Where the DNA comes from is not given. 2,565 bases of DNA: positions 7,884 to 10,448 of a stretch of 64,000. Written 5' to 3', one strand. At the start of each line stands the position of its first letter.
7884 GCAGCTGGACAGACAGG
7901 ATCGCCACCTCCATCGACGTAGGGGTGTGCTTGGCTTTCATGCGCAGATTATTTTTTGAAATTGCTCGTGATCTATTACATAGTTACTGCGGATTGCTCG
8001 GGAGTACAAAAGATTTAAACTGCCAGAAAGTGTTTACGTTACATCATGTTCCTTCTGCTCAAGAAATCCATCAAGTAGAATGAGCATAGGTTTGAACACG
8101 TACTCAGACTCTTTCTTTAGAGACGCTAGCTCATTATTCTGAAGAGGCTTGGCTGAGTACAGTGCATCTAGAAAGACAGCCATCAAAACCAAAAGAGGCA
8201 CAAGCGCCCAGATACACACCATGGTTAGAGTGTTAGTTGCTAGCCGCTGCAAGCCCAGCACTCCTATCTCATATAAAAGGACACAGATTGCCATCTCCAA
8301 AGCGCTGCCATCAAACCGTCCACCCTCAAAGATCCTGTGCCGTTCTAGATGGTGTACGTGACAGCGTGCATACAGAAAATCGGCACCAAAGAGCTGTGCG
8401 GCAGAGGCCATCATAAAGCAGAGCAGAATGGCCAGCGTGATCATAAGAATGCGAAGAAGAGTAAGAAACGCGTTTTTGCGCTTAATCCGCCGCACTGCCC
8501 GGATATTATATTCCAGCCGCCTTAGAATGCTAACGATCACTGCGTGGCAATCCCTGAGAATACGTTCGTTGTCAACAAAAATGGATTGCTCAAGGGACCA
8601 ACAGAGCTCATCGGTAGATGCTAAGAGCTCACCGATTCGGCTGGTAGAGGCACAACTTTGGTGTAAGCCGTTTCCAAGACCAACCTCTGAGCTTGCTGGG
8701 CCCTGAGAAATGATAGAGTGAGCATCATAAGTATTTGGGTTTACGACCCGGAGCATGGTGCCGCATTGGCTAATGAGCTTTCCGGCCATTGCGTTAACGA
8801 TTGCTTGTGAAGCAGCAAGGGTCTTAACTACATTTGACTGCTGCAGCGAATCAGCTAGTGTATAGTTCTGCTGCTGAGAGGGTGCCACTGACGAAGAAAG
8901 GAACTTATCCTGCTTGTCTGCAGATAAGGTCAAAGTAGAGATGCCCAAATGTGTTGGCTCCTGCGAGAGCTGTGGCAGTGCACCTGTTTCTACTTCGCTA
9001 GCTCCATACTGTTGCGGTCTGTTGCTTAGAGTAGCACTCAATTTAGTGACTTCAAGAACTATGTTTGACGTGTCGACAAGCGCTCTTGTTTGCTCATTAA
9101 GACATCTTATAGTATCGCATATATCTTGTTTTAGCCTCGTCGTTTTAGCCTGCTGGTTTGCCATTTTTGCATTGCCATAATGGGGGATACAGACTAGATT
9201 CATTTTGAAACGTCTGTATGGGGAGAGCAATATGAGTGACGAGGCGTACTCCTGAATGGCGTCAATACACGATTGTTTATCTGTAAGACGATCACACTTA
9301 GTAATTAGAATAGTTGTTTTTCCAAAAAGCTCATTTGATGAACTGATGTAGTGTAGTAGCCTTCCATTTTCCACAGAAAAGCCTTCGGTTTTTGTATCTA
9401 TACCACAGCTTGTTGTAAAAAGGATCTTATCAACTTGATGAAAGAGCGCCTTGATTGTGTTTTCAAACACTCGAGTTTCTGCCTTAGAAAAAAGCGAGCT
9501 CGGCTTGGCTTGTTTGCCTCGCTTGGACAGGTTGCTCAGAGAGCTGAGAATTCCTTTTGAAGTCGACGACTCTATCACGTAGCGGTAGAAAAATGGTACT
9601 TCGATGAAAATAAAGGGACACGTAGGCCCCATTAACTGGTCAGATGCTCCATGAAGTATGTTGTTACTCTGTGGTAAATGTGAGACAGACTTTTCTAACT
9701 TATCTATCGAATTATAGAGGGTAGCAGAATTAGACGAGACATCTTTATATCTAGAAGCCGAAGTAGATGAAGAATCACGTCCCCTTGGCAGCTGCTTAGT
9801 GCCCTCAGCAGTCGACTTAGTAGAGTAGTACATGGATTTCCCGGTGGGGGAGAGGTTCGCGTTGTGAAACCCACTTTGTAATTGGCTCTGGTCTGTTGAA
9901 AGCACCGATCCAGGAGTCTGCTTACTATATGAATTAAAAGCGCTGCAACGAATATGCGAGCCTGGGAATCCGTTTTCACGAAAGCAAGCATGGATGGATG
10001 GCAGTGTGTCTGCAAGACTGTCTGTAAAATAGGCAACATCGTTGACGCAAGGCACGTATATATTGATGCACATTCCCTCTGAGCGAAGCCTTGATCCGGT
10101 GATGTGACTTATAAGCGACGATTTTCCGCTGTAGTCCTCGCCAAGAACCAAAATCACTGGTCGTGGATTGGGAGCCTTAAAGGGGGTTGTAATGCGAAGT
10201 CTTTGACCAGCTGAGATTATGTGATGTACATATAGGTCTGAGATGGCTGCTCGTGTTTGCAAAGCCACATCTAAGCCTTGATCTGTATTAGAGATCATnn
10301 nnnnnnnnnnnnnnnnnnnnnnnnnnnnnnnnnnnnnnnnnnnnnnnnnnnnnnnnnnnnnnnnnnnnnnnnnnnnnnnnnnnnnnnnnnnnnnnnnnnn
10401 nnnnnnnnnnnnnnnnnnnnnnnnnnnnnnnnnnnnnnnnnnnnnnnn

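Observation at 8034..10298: Membrane-anchored dynamin-superfamily GTPase with a long serine-rich insertion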

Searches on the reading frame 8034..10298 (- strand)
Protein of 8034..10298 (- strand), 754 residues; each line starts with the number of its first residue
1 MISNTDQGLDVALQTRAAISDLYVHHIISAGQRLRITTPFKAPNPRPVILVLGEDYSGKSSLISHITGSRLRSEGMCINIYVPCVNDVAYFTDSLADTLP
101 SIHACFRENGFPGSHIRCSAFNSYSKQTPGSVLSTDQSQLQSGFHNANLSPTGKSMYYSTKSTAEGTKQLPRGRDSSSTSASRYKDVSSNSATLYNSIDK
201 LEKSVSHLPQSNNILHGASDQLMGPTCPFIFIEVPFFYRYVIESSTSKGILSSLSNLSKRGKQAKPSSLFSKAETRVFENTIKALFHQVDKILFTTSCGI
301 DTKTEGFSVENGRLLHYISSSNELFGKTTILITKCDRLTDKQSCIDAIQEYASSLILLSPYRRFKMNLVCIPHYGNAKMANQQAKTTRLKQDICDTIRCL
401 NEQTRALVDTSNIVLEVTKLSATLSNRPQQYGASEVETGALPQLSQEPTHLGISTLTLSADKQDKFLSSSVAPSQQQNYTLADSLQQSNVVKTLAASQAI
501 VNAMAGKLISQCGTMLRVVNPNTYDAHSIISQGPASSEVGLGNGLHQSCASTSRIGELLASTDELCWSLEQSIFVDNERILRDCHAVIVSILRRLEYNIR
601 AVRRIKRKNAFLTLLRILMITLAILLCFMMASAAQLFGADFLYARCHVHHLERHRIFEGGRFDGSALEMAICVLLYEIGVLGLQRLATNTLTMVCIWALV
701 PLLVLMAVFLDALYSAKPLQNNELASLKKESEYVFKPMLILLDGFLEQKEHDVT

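Call 3: search_protein_families(library=pfam, proteins=[window:8034-10298:-], max_evalue=10)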
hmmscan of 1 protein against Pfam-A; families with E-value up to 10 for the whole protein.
window:8034-10298:- (754 aa): 1 family
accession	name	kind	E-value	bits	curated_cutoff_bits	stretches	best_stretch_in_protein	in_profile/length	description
PF13800.11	Sigma_reg_N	-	0.28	11.9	26.3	1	601-630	3-32/91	Sigma factor regulator N-terminal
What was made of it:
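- On EHD ATPases: No EF-hand or EH Pfam hit at E <= 10 (call 3).
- On Atlastin / Sey1 / RHD3: No Pfam GBP or RHD3 hit (call 3).
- On Mitofusin / Fzo1: No Fzo_mitofusin Pfam hit (call 3).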

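Call 4: search_protein_families(library=ncbifam, proteins=[window:8034-10298:-], max_evalue=10)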
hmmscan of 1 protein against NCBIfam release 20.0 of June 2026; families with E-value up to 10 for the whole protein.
window:8034-10298:- (754 aa): 2 families
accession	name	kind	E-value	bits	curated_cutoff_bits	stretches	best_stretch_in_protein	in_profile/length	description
NF003255.0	PRK04213.1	equivalog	0.0051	16.2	164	2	323-376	128-178/204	GTP-binding protein EngB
TIGR02759.1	TraD_Ftype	equivalog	0.051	12.3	521.35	1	597-711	10-123/566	type IV conjugative transfer system coupling protein TraD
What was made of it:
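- A faint NCBIfam EngB hit over the G4 region (E = 0.005, far below cutoff; call 4).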

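Call 5: search_solved_structures(query=window:8034-10298:-, max_evalue=10, show_alignments=3)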
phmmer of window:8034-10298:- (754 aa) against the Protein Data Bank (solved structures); distinct sequences matched with E-value up to 10: 13.
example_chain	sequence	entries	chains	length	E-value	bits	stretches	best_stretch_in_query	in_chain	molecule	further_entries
7om8_Y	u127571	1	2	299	0.41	12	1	441-521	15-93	Clathrin heavy chain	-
1c9i_A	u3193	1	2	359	0.56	11.5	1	441-521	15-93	CLATHRIN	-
1c9l_A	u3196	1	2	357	0.56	11.5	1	441-521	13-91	CLATHRIN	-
1utc_A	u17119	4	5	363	0.57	11.5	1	441-521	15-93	CLATHRIN HEAVY CHAIN | Clathrin heavy chain 1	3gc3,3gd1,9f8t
5m5r_A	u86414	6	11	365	0.57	11.5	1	441-521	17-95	Clathrin heavy chain 1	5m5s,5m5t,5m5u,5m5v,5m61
9c0z_A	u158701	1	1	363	0.57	11.5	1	441-521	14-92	Clathrin heavy chain 1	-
6qnn_A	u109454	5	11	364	0.57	11.5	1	441-521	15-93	Clathrin heavy chain 1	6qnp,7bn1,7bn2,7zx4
2xzg_A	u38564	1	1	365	0.57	11.5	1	441-521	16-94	CLATHRIN HEAVY CHAIN 1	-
4g55_A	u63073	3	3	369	0.58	11.5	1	441-521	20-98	Clathrin heavy chain 1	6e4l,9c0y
1bpo_A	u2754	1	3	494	0.89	10.9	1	441-521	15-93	PROTEIN (CLATHRIN)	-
9rzq_A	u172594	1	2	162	0.98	10.7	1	87-202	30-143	p44-23 outer membrane protein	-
9r9b_A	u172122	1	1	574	1.1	10.6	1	441-521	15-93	Clathrin heavy chain 1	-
5ods_A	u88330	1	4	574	1.1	10.6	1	441-521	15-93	Clathrin heavy chain 1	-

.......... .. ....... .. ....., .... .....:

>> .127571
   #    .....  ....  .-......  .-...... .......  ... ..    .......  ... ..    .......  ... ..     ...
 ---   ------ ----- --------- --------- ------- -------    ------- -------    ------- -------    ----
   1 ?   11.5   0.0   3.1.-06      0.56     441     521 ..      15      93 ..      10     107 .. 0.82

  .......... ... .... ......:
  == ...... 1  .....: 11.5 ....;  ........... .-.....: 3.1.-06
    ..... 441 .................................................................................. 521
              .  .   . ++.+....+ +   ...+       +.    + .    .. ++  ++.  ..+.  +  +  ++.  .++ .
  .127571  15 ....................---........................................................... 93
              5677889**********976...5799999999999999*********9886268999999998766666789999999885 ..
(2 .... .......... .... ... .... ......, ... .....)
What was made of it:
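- Tried and rejected: Direct Pfam, NCBIfam and PDB phmmer searches with the full protein found nothing significant (calls 3-5).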

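Call 6: find_homologous_proteins(query=window:8034-10298:-, max_evalue=0.01)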
Query window:8034-10298:- (754 aa): 4 proteins with E <= 0.01 among 8000 candidates.
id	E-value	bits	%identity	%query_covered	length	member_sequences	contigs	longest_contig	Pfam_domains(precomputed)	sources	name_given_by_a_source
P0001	0.0e+0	1518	90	100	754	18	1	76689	-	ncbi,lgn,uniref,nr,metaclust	ncbi:Hypothetical protein GLP15_4865 [Giardia lamblia P15]|uniref:Uncharacterized protein n=1 Tax=Gi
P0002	0.0e+0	1336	78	100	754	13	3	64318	-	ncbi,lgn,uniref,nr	ncbi:Hypothetical protein GSB_151649 [Giardia duodenalis]|uniref:Uncharacterized protein n=1 Tax=Gia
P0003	0.0e+0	1233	73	100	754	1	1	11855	-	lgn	-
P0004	0.0e+0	1161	69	100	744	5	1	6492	-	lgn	-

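Call 13: list_cluster_members(proteins=[window:8034-10298:-])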
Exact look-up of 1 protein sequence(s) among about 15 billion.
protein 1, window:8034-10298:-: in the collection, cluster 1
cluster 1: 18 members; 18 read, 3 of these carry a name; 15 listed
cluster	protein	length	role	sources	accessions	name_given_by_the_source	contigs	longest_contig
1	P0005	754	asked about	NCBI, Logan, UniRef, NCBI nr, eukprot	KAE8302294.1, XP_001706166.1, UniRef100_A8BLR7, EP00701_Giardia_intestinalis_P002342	hypothetical protein GL50803_0017385 [Giardia duodenalis] | Uncharacterized protein n=1 Tax=Giardia intestinalis (strain ATCC 50803 / WB clone C6) ... | hypothetical protein GL50803_0017385 [Giardia intestinalis]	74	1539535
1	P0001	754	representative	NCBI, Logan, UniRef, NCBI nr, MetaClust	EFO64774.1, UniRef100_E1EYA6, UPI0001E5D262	Hypothetical protein GLP15_4865 [Giardia lamblia P15] | Uncharacterized protein n=1 Tax=Giardia intestinalis (strain P15) TaxID=658858 ... | status=active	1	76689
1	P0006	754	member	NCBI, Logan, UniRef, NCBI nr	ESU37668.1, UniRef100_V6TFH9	Hypothetical protein DHA2_154523 [Giardia duodenalis] | Uncharacterized protein n=1 Tax=Giardia intestinalis TaxID=5741 RepID=V6TFH9_GIAIN | Hypothetical protein DHA2_154523 [Giardia intestinalis]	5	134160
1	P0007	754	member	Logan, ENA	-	-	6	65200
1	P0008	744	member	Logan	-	-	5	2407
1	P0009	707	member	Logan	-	-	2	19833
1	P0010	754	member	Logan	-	-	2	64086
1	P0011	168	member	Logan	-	-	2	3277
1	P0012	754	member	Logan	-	-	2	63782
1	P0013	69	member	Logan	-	-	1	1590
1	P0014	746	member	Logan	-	-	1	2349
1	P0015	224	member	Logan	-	-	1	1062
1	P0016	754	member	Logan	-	-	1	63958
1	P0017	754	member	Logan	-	-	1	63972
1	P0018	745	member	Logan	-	-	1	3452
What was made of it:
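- Exact match to XP_001706166.1 (call 13).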

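Call 20: search_solved_structures(query=A1, max_evalue=10, show_alignments=5)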
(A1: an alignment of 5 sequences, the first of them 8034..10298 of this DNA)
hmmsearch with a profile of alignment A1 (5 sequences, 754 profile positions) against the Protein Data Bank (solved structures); distinct sequences matched with E-value up to 10: 2.
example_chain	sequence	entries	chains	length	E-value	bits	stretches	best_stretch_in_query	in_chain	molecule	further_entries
8zeu_A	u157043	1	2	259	0.83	10.8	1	123-182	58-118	Fab-H3B10 fragment, heavy chain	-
8vur_H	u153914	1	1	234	2.5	9.2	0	129-168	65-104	003-102 Heavy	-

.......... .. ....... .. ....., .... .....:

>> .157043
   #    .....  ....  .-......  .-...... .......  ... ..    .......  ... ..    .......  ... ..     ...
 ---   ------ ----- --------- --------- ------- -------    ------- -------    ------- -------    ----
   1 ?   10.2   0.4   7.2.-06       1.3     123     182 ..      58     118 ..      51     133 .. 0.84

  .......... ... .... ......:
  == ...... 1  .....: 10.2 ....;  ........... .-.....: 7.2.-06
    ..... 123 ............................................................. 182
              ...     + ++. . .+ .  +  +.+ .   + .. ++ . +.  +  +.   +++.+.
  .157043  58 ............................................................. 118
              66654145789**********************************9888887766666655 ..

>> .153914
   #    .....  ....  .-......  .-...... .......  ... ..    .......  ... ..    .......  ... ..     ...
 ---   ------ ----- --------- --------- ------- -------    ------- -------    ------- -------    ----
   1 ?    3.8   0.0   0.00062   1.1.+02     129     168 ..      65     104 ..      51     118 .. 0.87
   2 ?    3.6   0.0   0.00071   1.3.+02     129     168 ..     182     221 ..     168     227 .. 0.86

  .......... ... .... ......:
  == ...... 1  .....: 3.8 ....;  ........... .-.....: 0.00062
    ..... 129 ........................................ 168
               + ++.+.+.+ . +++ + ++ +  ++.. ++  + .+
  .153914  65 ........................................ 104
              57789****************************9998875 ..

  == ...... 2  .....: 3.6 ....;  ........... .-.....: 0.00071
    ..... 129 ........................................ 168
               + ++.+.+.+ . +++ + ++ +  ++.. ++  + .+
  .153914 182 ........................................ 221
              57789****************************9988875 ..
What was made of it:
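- Tried and rejected: The PDB profile search with the five close Giardia sequences returned only spurious antibody hits to the S-rich insert (call 20).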

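Call 21: predict_structure(alignment_id=A1)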
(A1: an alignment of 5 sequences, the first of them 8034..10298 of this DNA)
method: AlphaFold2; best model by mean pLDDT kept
length: 754 residues; sequences in the alignment: 5
mean_pLDDT: 33.1   pTM: 0.22
mean pLDDT of the five models: 33.1, 28.7, 28.6, 28.6, 28.4
residues with pLDDT >= 90: 0; 70-90: 0; 50-70: 10; < 50: 744
segments of 3 or more residues with pLDDT < 50: 1-397, 401-702, 715-720, 722-727, 729-754
pLDDT, mean of each block of 10 residues (from residue 1): 34 30 28 26 26 29 31 28 29 35 37 32 25 23 22 24 25 25 23 27 28 27 26 26 27 29 28 36 34 34 33 33 36 40 49 41 39 37 45 48 44 32 26 24 26 24 28 30 29 34 36 33 31 24 24 26 28 31 40 43 41 45 44 35 29 28 32 36 39 43 50 47 48 44 46 40
secondary structure, 60 per line:
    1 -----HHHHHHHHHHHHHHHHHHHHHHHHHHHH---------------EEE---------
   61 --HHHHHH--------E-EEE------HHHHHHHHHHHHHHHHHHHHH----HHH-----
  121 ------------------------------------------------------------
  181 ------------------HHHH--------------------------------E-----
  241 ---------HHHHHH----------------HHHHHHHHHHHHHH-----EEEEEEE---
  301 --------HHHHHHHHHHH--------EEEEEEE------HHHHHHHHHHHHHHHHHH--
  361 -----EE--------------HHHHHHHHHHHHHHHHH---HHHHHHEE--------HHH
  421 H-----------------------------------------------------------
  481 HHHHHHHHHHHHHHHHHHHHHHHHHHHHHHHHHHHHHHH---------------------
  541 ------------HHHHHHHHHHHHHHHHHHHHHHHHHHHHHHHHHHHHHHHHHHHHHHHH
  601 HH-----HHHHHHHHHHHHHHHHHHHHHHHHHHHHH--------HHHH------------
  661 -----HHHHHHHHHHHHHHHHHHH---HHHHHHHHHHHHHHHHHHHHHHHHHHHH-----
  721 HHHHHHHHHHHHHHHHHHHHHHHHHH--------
elements in order (helices of 4 or more, strands of 3 or more residues): H6-33 E49-51 H63-68 E79-81 H88-108 H199-202 H250-255 H272-285 E291-297 H309-319 E328-334 H341-358 H382-398 H402-407 H418-421 H481-519 H553-602 H608-636 H645-648 H666-684 H688-715 H721-746
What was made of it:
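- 8478..8858 (-): Predicted long helices (aa 481-519 and 553-602) preceding the membrane anchor; putative stalk. Secondary structure taken from a low-confidence full-length model only (call 21).
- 8037..8156 (-): C-terminal tail (aa 715-754), predicted helix, only weakly amphipathic. Helix 721-746 seen only in the low-confidence model (call 21).
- The full-length model was unusable at pLDDT 33 (call 21).
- Tried and rejected: Full-length AlphaFold with five near-identical sequences gave pLDDT 33 and was discarded (call 21).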

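Call 25: search_protein_representatives(alignment_id=A1)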
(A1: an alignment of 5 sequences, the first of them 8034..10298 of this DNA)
Query: 5 sequences, 754 profile positions. Proteins with E-value up to 0.001 (for the whole library): 4; up to 1e-10: 3; up to 1e-30: 2. The best 4 are listed.
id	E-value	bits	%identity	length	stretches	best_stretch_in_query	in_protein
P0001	0.0e+00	1613.7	-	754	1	1-754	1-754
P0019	6.1e-110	384.9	-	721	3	220-429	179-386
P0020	2.4e-27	111.8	-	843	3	14-127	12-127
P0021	3.2e-08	48.6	-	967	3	314-408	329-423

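Call 27: search_protein_families(library=pfam, proteins=[P0019, P0020, P0021], max_evalue=10)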
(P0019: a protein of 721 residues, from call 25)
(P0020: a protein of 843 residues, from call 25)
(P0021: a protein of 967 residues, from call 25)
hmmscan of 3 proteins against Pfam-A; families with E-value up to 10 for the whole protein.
P0019 (721 aa): 0 families

P0020 (843 aa): 12 families
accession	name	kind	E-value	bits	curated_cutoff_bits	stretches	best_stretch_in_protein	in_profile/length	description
PF20720.3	nSTAND3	-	0.0029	17.7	27.2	1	43-78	16-51/155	Novel STAND NTPase 3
PF13245.12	AAA_19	-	0.014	16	25.1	1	44-74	11-41/134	AAA domain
PF13401.12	AAA_22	-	0.022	15.5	27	1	44-92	5-53/130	AAA domain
PF06414.18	Zeta_toxin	-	0.022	14.6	22.3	1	37-79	9-50/199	Zeta toxin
PF02492.25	cobW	-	0.034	14.2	20.7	1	46-65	2-21/180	CobW/HypB/UreG, nucleotide-binding domain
PF24883.2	NPHP3_N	-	0.038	14.6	24.8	1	42-80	20-58/164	Nephrocystin 3, N-terminal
PF13191.12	AAA_16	-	0.079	13.9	32.6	1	45-66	25-46/167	AAA ATPase domain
PF05729.18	NACHT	-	0.09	13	26.7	1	46-66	2-22/167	NACHT domain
PF09848.15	SLFN-g3_helicase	-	0.11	12.2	24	1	44-91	1-48/354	Schlafen group 3, DNA/RNA helicase domain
PF13086.12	AAA_11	-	0.12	12.5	27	1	42-70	15-43/257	AAA domain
PF02367.23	TsaE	-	0.19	12.1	26.6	1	42-65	19-42/128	Threonylcarbamoyl adenosine biosynthesis protein TsaE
PF13479.12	AAA_24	-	0.27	11.5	27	1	44-64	2-22/195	AAA domain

P0021 (967 aa): 2 families
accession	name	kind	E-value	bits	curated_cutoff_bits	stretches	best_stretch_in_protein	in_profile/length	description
PF00350.29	Dynamin_N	-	0.041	14.3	27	1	47-73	2-28/168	Dynamin family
PF01926.29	MMR_HSR1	-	0.11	13.1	21.9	1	48-76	4-31/113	50S ribosome-binding GTPase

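Call 29: find_homologous_proteins(query=A2, max_evalue=0.01)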
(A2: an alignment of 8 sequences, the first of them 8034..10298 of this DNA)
Query A2 (8 sequences) (754 aa, profile of the alignment): 4 proteins with E <= 0.01 among 8000 candidates.
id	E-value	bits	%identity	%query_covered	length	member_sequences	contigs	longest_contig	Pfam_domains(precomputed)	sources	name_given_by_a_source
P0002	0.0e+0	1271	78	100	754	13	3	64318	-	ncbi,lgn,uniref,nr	ncbi:Hypothetical protein GSB_151649 [Giardia duodenalis]|uniref:Uncharacterized protein n=1 Tax=Gia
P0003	0.0e+0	1267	73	100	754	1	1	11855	-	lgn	-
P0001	0.0e+0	1260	90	100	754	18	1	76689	-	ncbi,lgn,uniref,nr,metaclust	ncbi:Hypothetical protein GLP15_4865 [Giardia lamblia P15]|uniref:Uncharacterized protein n=1 Tax=Gi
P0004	0.0e+0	1215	69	100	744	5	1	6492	-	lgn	-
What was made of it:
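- Tried and rejected: The 8-sequence profile returned only close Giardia hits (call 29).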

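Call 30: list_cluster_members(proteins=[P0019, P0020, P0021, P0003, P0004])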
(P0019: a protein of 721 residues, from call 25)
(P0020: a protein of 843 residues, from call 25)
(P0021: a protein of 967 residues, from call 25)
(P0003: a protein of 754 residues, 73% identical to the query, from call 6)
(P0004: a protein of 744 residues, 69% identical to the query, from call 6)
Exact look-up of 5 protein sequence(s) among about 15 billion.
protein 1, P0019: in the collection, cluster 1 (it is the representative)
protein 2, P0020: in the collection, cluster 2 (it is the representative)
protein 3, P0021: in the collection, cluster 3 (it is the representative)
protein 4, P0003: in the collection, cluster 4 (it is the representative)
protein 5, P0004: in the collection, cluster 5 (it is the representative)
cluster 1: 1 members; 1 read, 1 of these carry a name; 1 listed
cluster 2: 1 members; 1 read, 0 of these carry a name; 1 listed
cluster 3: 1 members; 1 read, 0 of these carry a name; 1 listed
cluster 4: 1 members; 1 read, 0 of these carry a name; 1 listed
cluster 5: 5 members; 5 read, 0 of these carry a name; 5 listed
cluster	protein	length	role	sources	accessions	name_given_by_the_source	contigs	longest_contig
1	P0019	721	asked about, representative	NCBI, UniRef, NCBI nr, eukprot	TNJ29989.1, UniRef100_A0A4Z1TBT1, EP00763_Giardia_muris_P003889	hypothetical protein GMRT_20795 [Giardia muris] | Uncharacterized protein n=1 Tax=Giardia muris TaxID=5742 RepID=A0A4Z1TBT1_GIAMU | TNJ29989.1 hypothetical protein GMRT_20795 [Giardia muris]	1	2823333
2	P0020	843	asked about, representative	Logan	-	-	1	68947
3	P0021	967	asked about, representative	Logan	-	-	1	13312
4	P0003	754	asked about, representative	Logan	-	-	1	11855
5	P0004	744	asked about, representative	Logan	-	-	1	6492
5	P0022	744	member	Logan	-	-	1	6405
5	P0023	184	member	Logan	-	-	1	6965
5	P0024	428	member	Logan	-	-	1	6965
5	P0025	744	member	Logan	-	-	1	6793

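Call 31: find_encoding_contigs(protein=P0020, flank=6000, max_places=3)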
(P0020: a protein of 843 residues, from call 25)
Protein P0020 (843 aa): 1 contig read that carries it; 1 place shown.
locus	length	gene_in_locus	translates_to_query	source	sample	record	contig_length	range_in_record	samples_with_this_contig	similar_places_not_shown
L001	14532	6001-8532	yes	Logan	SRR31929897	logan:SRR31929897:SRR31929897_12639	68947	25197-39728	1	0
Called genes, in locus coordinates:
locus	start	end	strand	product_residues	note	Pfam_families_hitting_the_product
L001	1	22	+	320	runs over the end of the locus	PF00069:Pkinase, PF07714:PK_Tyr_Ser-Thr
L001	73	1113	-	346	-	PF01553:Acyltransferase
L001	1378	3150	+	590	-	PF05179:CDC73_C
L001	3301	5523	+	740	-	PF24656:CEPT76_peptidase, PF24652:CEP76_C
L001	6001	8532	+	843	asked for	-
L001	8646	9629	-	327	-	-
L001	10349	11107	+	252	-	-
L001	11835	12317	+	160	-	-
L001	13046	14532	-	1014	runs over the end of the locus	PF00632:HECT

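Call 32: find_encoding_contigs(protein=P0021, flank=6000, max_places=3)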
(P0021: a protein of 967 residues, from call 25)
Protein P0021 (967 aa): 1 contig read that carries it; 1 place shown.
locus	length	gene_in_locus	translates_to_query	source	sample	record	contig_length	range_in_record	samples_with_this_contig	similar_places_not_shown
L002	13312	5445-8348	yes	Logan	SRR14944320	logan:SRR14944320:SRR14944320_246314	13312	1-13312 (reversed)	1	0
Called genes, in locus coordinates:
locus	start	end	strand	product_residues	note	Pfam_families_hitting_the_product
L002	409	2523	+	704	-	PF00995:Sec1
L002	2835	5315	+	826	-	PF24656:CEPT76_peptidase, PF24652:CEP76_C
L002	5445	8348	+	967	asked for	-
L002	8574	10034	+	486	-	PF00069:Pkinase, PF07714:PK_Tyr_Ser-Thr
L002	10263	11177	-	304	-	-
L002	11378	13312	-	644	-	?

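Call 69: find_encoding_contigs(protein=P0002, flank=10000, max_places=1)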
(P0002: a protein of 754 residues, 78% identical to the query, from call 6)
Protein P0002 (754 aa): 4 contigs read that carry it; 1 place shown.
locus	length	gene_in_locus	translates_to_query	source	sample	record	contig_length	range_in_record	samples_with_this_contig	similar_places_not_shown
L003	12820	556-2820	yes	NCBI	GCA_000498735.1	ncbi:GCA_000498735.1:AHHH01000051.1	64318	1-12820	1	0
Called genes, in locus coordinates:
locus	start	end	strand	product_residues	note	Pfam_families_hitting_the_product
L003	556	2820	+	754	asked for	-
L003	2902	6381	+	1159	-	PF16558:AZUL (weak), PF00632:HECT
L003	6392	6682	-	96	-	-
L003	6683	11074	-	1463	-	PF00270:DEAD (weak), PF00271:Helicase_C (weak)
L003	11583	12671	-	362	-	PF06818:Fez1 (faint)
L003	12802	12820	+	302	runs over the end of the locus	-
